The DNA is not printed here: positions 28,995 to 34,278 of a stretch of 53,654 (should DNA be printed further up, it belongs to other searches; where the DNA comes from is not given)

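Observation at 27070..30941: Tandem GH99/WbsX/DUF5010-like paralogs, one T9SS-exported and one not: a candidate unassigned glycoside hydrolase activity at the heart of the rhamnose PUL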

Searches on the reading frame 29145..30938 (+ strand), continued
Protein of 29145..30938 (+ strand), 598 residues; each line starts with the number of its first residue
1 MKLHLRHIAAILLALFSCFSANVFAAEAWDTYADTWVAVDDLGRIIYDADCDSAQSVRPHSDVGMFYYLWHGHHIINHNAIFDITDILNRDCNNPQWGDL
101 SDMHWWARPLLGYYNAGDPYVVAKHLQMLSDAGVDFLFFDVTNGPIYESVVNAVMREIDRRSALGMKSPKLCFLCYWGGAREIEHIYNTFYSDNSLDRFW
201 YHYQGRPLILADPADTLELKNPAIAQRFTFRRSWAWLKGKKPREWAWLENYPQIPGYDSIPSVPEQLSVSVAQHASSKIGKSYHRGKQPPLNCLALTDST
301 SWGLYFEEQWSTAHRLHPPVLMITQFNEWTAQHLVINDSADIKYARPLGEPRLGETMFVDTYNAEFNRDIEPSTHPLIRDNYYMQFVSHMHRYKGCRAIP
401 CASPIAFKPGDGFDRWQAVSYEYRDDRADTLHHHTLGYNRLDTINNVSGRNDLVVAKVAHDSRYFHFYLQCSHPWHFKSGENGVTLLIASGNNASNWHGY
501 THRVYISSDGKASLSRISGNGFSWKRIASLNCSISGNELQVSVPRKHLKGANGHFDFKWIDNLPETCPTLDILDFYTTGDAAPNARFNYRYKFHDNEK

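Call 83: find_encoding_contigs(protein=P0089, flank=10000, max_places=1)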
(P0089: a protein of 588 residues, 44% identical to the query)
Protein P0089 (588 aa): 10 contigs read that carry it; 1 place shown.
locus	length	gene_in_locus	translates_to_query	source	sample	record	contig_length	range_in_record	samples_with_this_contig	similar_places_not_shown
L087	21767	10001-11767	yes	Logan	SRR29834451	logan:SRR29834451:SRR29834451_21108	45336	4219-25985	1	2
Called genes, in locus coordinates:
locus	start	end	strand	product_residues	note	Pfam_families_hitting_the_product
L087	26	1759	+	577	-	PF17389:Bac_rhamnosid6H, PF17390:Bac_rhamnosid_C (weak)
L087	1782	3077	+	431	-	PF04616:Glyco_hydro_43, PF16396:DUF5005 (faint), PF03422:CBM_6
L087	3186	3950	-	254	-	-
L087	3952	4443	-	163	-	-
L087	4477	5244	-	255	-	-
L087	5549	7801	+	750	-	PF00933:Glyco_hydro_3, PF01915:Glyco_hydro_3_C, PF14310:Fn3-like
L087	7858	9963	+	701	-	PF02838:Glyco_hydro_20b, PF00728:Glyco_hydro_20, PF18088:Glyco_H_20C_C (faint)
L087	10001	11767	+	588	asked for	-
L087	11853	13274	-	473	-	PF09903:DUF2130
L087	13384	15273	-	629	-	PF13086:AAA_11, PF13245:AAA_19, PF13604:AAA_30, PF01443:Viral_helicase1 (faint), PF13087:AAA_12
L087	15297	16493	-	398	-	PF03315:SDH_beta, PF03313:SDH_alpha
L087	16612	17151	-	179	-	PF00588:SpoU_methylase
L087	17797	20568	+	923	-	PF00133:tRNA-synt_1, PF09334:tRNA-synt_1g, PF13603:tRNA-synt_1_2, PF00133:tRNA-synt_1 (weak), PF08264:Anticodon_1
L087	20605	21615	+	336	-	PF01757:Acyl_transf_3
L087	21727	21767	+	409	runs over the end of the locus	PF13173:AAA_14, PF13635:DUF4143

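Call 86: search_dna_similar(query=window:29145-30938:+, collection=phages, mode=protein, max_evalue=0.001, max_rows=10)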
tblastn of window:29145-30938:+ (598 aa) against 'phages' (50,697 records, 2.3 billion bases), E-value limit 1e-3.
No match.

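Call 87: fold_search(model_id=the predicted structure, library=viral)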
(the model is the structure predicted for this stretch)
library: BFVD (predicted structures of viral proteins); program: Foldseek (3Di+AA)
matches with E <= 10: 1055; with E <= 0.001: 2
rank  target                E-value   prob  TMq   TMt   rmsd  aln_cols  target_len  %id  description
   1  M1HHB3                4.8e-15  1.00  0.41  0.53   6.4       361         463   24  (no name in the UniProt tables at hand)
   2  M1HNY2                8.5e-07  1.00  0.24  0.28   6.1       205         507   23  (no name in the UniProt tables at hand)
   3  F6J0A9                1.1e-03  0.99  0.14  0.07   8.8       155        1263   14  (no name in the UniProt tables at hand)
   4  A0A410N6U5            1.3e-03  0.30  0.08  0.11  17.4       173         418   13  Uncharacterized protein [Haloferax tailed virus 1]
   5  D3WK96                5.5e-03  0.51  0.10  0.19  13.0       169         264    9  Tail component protein (Fragment) [Bacillus phage apl1]
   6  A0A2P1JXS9            9.7e-03  0.13  0.14  0.16  23.7       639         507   10  Lysin B [Rhodococcus phage Finch]
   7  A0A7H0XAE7            1.2e-02  0.77  0.13  0.19   7.9       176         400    8  (no name in the UniProt tables at hand)
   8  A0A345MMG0            1.7e-02  0.72  0.08  0.32  14.0       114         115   11  (no name in the UniProt tables at hand)
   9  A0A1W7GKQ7            1.9e-02  0.30  0.09  0.09  15.1       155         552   11  Uncharacterized protein [Tenacibaculum phage pT24]
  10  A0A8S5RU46            2.4e-02  0.35  0.11  0.27  10.4       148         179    6  (no name in the UniProt tables at hand)
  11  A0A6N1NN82            3.0e-02  0.07  0.14  0.13  23.4       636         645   10  Ulilysin [Tupanvirus deep ocean]
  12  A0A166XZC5            3.2e-02  0.21  0.10  0.08  15.4       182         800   13  Tail spike-like protein [Gordonia phage BritBrat]
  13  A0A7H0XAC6            3.6e-02  0.51  0.14  0.20  11.8       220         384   11  (no name in the UniProt tables at hand)
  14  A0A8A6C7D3            3.8e-02  0.12  0.08  0.16  16.9       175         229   11  (no name in the UniProt tables at hand)
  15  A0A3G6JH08            4.1e-02  0.72  0.12  0.47   6.2       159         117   12  (no name in the UniProt tables at hand)
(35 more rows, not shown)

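Call 89: find_related_loci(query=A1, collection=viral_contigs, flank=5000)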
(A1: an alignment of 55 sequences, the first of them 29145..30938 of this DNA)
Query A1 (598 aa) in viral_contigs; peptide patterns used: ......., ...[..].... (x = any residue, [..] = any of these).
205 stretches matched a pattern, but none encodes a relative of the query by tblastn (E <= 1e-3).
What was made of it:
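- Closest known: Phage tailspike endorhamnosidases. Different: No phage homolog of this family was found (calls 86, 89).
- Tried and rejected: There was no tblastn hit in 50,697 phage genomes (call 86) and no relative in IMG/VR using the conserved peptide patterns (call 89).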

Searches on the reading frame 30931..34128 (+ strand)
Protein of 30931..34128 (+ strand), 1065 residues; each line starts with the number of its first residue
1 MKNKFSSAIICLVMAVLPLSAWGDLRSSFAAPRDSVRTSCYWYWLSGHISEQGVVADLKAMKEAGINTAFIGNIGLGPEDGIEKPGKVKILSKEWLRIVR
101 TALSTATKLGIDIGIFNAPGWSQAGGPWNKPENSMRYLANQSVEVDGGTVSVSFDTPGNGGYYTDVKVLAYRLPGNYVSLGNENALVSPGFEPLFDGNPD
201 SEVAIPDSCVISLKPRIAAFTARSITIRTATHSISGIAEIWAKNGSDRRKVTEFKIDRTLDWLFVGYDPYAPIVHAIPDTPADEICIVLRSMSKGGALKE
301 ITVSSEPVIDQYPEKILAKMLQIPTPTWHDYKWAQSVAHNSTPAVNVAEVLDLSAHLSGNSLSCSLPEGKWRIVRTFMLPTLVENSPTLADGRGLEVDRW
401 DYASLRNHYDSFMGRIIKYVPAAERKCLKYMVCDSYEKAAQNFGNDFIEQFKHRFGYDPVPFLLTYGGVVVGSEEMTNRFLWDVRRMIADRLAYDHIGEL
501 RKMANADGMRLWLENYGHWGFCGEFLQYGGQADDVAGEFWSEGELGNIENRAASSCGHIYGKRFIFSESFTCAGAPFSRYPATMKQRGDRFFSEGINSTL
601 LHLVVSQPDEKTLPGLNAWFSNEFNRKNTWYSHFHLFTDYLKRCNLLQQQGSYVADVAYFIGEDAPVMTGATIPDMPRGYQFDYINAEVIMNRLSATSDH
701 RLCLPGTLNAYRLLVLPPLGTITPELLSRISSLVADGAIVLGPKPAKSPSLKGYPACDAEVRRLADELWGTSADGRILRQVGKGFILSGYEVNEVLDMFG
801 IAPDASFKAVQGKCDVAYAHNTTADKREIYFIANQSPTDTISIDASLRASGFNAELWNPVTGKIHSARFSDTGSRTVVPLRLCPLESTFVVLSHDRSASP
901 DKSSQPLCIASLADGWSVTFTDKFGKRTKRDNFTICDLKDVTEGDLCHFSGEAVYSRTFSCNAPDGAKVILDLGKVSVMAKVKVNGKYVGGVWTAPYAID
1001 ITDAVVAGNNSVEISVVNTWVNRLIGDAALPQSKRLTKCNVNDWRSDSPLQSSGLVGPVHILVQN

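Call 15: search_protein_families(library=pfam, proteins=[window:30931-34128:+], max_evalue=0.001)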
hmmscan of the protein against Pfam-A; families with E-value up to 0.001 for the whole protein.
window:30931-34128:+ (1065 aa): 3 families
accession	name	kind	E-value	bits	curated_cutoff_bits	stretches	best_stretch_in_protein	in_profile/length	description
PF17132.9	Glyco_hydro_106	-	4.6e-178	594.5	29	1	32-869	3-741/743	alpha-L-rhamnosidase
PF22666.2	Glyco_hydro_2_N2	-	8.9e-06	26.3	27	1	952-1022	49-123/167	Glycosyl hydrolase 2 galactose-binding domain-like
PF02837.24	Glyco_hydro_2_N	-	0.00088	19.7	28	0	940-1027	54-144/169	Glycosyl hydrolases family 2, sugar binding domain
